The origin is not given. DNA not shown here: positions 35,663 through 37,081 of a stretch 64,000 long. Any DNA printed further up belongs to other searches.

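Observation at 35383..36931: Amicyanin-like cupredoxin plus an orphan Tat-signal lipoprotein inserted into the glp regulon: candidate undescribed periplasmic copper/redox module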

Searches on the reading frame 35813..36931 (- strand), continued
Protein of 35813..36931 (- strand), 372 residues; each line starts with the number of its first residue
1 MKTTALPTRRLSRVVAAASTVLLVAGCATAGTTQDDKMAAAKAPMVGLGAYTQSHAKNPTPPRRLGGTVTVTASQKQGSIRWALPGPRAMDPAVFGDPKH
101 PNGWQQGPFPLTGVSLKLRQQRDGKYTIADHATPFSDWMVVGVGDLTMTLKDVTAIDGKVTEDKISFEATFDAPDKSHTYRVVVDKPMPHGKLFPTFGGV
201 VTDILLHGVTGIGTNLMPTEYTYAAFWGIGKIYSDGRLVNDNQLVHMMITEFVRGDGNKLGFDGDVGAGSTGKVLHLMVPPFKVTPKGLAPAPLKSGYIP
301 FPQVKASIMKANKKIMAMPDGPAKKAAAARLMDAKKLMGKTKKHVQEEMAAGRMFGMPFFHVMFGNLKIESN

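Call 30: search_protein_families(library=pfam, alignment_id=A1, max_evalue=5)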
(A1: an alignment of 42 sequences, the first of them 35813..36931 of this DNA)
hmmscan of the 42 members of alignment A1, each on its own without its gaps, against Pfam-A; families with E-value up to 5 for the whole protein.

A. member 1, window:35813-36931:- (372 aa): 0 families

B. families by the number of members that match (of 42 scanned): 10 families
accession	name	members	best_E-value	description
PF18058.6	SbsC_C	6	0.0037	SbsC C-terminal domain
PF11304.13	DUF3106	5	0.026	Protein of unknown function (DUF3106)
PF00930.27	DPPIV_N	2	0.16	Dipeptidyl peptidase IV (DPP IV) N-terminal region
PF10890.13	Cyt_b-c1_8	1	0.012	Cytochrome b-c1 complex subunit 8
PF06443.16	SEF14_adhesin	1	0.057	SEF14-like adhesin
PF21811.2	RdfA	1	0.094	Rod-determining factor A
PF06209.18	COBRA1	1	0.1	Cofactor of BRCA1 (COBRA1)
PF17051.10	COA2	1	0.16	Cytochrome C oxidase assembly factor 2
PF02912.23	Phe_tRNA-synt_N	1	0.21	Aminoacyl tRNA synthetase class II, N-terminal domain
PF03961.19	FapA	1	1.2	Flagellar Assembly Protein A beta solenoid domain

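Call 31: search_protein_representatives(alignment_id=A1)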
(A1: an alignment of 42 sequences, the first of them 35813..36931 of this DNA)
Query: 42 sequences, 372 profile positions. Proteins with E-value up to 0.001 (for the whole library): 343; up to 1e-10: 200; up to 1e-30: 86. The best 150 are listed.
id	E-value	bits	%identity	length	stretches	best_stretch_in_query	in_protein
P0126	4.0e-181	618.0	-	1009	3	34-299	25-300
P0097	1.0e-168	577.1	-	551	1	28-367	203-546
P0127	1.3e-153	527.4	-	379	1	36-372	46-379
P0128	4.5e-148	509.2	-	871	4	49-298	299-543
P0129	1.2e-139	481.5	-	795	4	50-283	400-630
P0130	5.1e-114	397.2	-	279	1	90-370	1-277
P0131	4.0e-105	367.9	-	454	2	15-298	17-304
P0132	2.8e-99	348.6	-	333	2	37-297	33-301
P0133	6.8e-87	307.9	-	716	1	16-298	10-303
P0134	1.4e-80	287.1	-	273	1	28-240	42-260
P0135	8.4e-79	281.2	-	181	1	192-370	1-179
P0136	1.2e-77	277.4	-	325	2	49-299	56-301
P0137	7.6e-77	274.8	-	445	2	49-299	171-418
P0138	1.2e-73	264.3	-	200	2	129-248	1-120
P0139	4.2e-70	252.6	-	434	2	50-299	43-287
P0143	2.9e-67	243.3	-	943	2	50-298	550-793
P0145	3.9e-66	239.6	-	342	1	53-299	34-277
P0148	6.1e-65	235.6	-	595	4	111-298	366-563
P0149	1.0e-63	231.6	-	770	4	70-298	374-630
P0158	1.1e-57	211.7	-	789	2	69-297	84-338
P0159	2.7e-57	210.5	-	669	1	39-299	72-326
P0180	1.3e-39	152.3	-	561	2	132-287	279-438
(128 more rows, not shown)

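Call 32: search_protein_families(library=pfam, proteins=[P0126, P0128, P0129, P0133, P0143, P0148, P0149, P0158, P0159, P0180], max_evalue=0.01)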
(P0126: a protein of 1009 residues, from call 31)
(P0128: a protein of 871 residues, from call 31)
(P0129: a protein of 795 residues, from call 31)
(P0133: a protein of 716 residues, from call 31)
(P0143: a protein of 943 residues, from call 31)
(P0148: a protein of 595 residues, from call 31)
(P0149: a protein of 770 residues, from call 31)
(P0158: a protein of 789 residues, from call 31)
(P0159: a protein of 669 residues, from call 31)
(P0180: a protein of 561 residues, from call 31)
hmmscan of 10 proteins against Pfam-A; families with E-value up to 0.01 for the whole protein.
P0126 (1009 aa): 3 families
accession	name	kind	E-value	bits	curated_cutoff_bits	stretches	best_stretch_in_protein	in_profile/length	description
PF13442.11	Cytochrome_CBB3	-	5.6e-29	100.7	27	2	680-747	3-66/68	Cytochrome C oxidase, cbb3-type, subunit III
PF00034.26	Cytochrom_C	-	2.2e-12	48.5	21.3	2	802-875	2-90/90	Cytochrome c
PF06525.17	SoxE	-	0.0056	16.6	21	0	970-1004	104-138/149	Sulfocyanin (SoxE) domain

P0128 (871 aa): 0 families

P0129 (795 aa): 2 families
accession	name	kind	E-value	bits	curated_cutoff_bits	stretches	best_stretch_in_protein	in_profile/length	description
PF00127.26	Copper-bind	-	1.2e-10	42.1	21.2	1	704-792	6-98/99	Copper binding proteins, plastocyanin/azurin family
PF13473.12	Cupredoxin_1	-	0.00061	20.2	27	1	697-792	17-104/104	Cupredoxin-like domain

P0133 (716 aa): 3 families
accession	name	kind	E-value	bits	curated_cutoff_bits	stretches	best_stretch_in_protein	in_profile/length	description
PF13442.11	Cytochrome_CBB3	-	1.5e-39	134.6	27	3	387-453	4-66/68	Cytochrome C oxidase, cbb3-type, subunit III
PF00034.26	Cytochrom_C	-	1.1e-23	84.8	21.3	3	632-706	1-89/90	Cytochrome c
PF14495.11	Cytochrom_C550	-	0.0009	19.4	27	0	485-517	10-42/136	Cytochrome c-550 domain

P0143 (943 aa): 7 families
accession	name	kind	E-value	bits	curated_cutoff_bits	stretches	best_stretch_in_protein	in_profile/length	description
PF01011.28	PQQ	-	5.7e-44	151.2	26.7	2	206-358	185-337/595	Glucose/ethanol/alcohol dehydrogenase, beta-propeller domain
PF13360.13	PQQ_2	-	1.9e-36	126.3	27.6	3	154-370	7-156/233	Outer membrane protein assembly factor BamB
PF13570.13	Beta-prop_ACSF4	-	2.9e-19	70.1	133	3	320-516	8-193/329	Beta-alanine-activating enzyme, beta-propeller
PF00127.26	Copper-bind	-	7.1e-10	39.6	21.2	1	853-941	6-98/99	Copper binding proteins, plastocyanin/azurin family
PF13473.12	Cupredoxin_1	-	3e-05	24.4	27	1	843-939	14-102/104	Cupredoxin-like domain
PF25293.1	Beta-prop_EMC1_N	-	0.00023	21.4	34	0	328-379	27-79/219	EMC1 N-terminal beta-propeller domain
PF23727.1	Beta-prop_FAM234A_B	-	0.00054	19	26.4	0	335-369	92-126/467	FAM234A/B beta-propeller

P0148 (595 aa): 0 families

P0149 (770 aa): 3 families
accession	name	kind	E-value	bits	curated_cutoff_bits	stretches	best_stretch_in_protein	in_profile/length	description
PF13473.12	Cupredoxin_1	-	5.3e-10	39.7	27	1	678-758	21-99/104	Cupredoxin-like domain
PF00127.26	Copper-bind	-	2e-09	38.2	21.2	1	680-765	5-97/99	Copper binding proteins, plastocyanin/azurin family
PF07731.20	Cu-oxidase_2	-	0.0012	19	20.4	0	725-765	92-132/137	Multicopper oxidase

P0158 (789 aa): 2 families
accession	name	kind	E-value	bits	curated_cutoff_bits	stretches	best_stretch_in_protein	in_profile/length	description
PF00127.26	Copper-bind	-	7.5e-09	36.3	21.2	1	692-789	2-99/99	Copper binding proteins, plastocyanin/azurin family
PF13473.12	Cupredoxin_1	-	8.3e-05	23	27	1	690-788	18-104/104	Cupredoxin-like domain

P0159 (669 aa): 2 families
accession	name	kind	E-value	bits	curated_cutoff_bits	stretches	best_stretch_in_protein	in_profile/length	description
PF00127.26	Copper-bind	-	1.8e-13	51.2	21.2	1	574-664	11-99/99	Copper binding proteins, plastocyanin/azurin family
PF13473.12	Cupredoxin_1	-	7e-05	23.2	27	1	559-663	13-104/104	Cupredoxin-like domain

P0180 (561 aa): 3 families
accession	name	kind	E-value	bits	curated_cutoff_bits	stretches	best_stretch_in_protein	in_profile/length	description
PF18962.6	Por_Secre_tail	-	1.6e-09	38.4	27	1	481-554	2-70/75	Secretion system C-terminal sorting domain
PF13860.13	FlgD_ig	-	2.5e-07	31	27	1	488-549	11-76/79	FlgD Ig-like domain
PF13585.12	CHU_C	-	0.0015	19.1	27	1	497-550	25-74/86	CHU_C Type IX secretion signal domain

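Call 35: find_encoding_contigs(protein=P0070, flank=10000, max_places=2)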
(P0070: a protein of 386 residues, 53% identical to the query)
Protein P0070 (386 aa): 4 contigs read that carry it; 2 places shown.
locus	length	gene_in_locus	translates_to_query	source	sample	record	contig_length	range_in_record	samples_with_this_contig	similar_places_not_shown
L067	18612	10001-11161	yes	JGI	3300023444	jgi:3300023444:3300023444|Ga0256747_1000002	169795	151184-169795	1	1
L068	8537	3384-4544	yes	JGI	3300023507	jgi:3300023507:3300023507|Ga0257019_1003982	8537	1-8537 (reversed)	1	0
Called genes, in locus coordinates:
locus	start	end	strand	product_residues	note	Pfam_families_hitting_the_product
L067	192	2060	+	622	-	PF02743:dCache_1 (weak), PF00672:HAMP, PF00512:HisKA, PF02518:HATPase_c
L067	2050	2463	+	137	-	PF00072:Response_reg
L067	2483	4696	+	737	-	PF00582:Usp, PF08369:PCP_red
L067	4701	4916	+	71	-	PF08369:PCP_red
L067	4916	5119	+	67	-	PF03459:TOBE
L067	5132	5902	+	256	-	PF01547:SBP_bac_1 (weak), PF13531:SBP_bac_11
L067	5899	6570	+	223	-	PF00528:BPD_transp_1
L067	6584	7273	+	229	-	PF00005:ABC_tran, PF13304:AAA_21 (faint)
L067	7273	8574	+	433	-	PF04055:Radical_SAM, PF13186:SPASM, PF08369:PCP_red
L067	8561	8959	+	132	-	PF13366:PDDEXK_3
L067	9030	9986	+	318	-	PF08369:PCP_red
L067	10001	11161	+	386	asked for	-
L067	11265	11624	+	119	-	PF13473:Cupredoxin_1, PF00127:Copper-bind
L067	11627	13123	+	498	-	-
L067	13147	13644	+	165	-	PF01967:MoaC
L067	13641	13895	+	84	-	PF02597:ThiS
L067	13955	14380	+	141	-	PF02391:MoaE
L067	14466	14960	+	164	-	PF03205:MobB, PF25199:nSTAND_NTPase5 (weak)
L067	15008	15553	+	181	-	PF12804:NTP_transf_3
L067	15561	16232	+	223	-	PF00891:Methyltransf_2 (weak), PF01209:Ubie_methyltran, PF13489:Methyltransf_23, PF07021:MetW (weak), PF13847:Methyltransf_31, PF08241:Methyltransf_11, PF08242:Methyltransf_12, PF13649:Methyltransf_25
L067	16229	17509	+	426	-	PF03453:MoeA_N, PF00994:MoCF_biosynth, PF03454:MoeA_C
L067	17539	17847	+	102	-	-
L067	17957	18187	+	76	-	PF02416:TatA_B_E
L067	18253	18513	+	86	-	PF02416:TatA_B_E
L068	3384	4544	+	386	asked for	-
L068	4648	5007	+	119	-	PF13473:Cupredoxin_1, PF00127:Copper-bind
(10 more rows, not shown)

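Call 36: find_encoding_contigs(protein=P0050, flank=10000, max_places=2)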
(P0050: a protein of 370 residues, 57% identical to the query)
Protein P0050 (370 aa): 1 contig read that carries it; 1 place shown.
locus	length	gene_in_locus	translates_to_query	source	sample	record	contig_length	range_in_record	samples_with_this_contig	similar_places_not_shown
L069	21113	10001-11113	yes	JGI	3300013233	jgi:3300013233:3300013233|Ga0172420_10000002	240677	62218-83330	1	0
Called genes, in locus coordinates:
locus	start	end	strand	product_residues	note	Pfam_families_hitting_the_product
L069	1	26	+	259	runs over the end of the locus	PF01513:NAD_kinase (weak), PF20143:NAD_kinase_C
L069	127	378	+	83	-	-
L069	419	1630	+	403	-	PF01966:HD (weak), PF08433:KTI12 (faint), PF13671:AAA_33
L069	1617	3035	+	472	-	PF09511:RNA_lig_T4_1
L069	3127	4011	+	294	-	-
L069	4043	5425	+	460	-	PF17767:NAPRTase_N (weak)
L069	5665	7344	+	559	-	-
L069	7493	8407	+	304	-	PF03446:NAD_binding_2, PF00393:6PGD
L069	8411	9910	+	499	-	PF00479:G6PD_N, PF02781:G6PD_C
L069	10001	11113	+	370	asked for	-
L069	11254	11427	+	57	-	-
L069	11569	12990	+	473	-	PF08529:NusA_N, PF13184:KH_NusA_1st, PF26594:KH_NusA_2nd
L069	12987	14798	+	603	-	PF06480:FtsH_ext, PF06068:TIP49 (weak), PF00004:AAA, PF07728:AAA_5 (weak), PF17862:AAA_lid_3, PF01434:Peptidase_M41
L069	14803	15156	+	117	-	-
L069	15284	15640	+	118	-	-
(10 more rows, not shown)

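Call 41: search_protein_families(library=pfam, alignment_id=A2, max_evalue=0.0001)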
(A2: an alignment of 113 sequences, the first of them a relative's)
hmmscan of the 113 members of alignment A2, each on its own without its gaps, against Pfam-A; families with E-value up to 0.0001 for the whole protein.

A. member 1, L001:1560-3068:+ (502 aa): 3 families
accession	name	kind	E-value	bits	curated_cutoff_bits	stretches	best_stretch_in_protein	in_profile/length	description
PF01266.30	DAO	-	2.4e-56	192.2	27.9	1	6-363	1-353/353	FAD dependent oxidoreductase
PF16901.10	DAO_C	-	5.4e-15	55.8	31.4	1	391-482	7-100/126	C-terminal domain of alpha-glycerophosphate oxidase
PF12831.13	FAD_oxidored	-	9.6e-06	25.6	27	0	6-46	1-42/416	FAD dependent oxidoreductase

B. families by the number of members that match (of 113 scanned): 90 families (the first 25 are shown)
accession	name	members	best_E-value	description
PF13372.12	Alginate_exp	6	9.5e-61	Alginate export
PF00437.27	T2SSE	4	5.8e-43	Type II/IV secretion system protein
PF03625.19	DUF302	4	1.4e-08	Domain of unknown function DUF302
PF03853.21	YjeF_N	3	1.8e-38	YjeF-related protein N-terminus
PF09459.16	EB_dh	3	1.5e-29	Ethylbenzene dehydrogenase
PF00072.30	Response_reg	3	5.2e-27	Response regulator receiver domain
PF00005.33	ABC_tran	2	8.2e-37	ABC transporter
PF05193.26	Peptidase_M16_C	2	4.7e-28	Peptidase M16 inactive domain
PF00675.25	Peptidase_M16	2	2.7e-26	Insulinase (Peptidase family M16)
PF07690.21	MFS_1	2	2.2e-25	Major Facilitator Superfamily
PF01654.22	Cyt_bd_oxida_I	2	4.7e-21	Cytochrome bd terminal oxidase subunit I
PF00027.35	cNMP_binding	2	2.3e-19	Cyclic nucleotide-binding domain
PF13304.12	AAA_21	2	2.1e-12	AAA domain, putative AbiEii toxin, Type IV TA system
PF13620.12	CarboxypepD_reg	2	7.6e-12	Carboxypeptidase regulatory-like domain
PF14686.12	fn3_3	2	2.4e-08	Polysaccharide lyase family 4, domain II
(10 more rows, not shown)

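Call 43: search_protein_families(library=pfam, alignment_id=A3, max_evalue=0.0001)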
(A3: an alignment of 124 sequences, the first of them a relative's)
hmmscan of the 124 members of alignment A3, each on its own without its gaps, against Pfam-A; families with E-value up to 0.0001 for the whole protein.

A. member 1, L002:3182-5023:+ (613 aa): 3 families
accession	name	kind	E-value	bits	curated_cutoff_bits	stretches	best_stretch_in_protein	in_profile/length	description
PF01380.27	SIS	-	5.2e-56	188.5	25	2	301-422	8-130/131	SIS domain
PF13522.11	GATase_6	-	1.2e-18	67.8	27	1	65-197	5-129/130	Glutamine amidotransferase domain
PF13537.11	GATase_7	-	1.5e-15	57.7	25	1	77-203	2-122/123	Glutamine amidotransferase domain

B. families by the number of members that match (of 124 scanned): 148 families (the first 25 are shown)
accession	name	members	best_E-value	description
PF01926.29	MMR_HSR1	4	6.9e-51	50S ribosome-binding GTPase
PF02421.24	FeoB_N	4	7.2e-25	Ferrous iron transport protein B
PF13561.12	adh_short_C2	3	1.6e-43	Enoyl-(Acyl carrier protein) reductase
PF00106.31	adh_short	3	7.1e-37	short chain dehydrogenase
PF13649.12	Methyltransf_25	3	1.8e-18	Methyltransferase domain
PF13360.13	PQQ_2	2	1.1e-47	Outer membrane protein assembly factor BamB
PF08369.16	PCP_red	2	5.2e-45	Proto-chlorophyllide reductase 57 kD subunit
PF01145.31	Band_7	2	1.2e-35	SPFH domain / Band 7 family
PF00578.27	AhpC-TSA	2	9e-31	AhpC/TSA family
PF06071.19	YchF-GTPase_C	2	5.4e-30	Protein of unknown function (DUF933)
PF13847.12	Methyltransf_31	2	7.4e-30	Methyltransferase domain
PF13570.13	Beta-prop_ACSF4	2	1e-28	Beta-alanine-activating enzyme, beta-propeller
PF14714.11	KH_dom-like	2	1.8e-27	KH-domain-like of EngA bacterial GTPase enzymes, C-terminal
PF00270.35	DEAD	2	3.7e-26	DEAD/DEAH box helicase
PF00271.37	Helicase_C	2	4.1e-25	Helicase conserved C-terminal domain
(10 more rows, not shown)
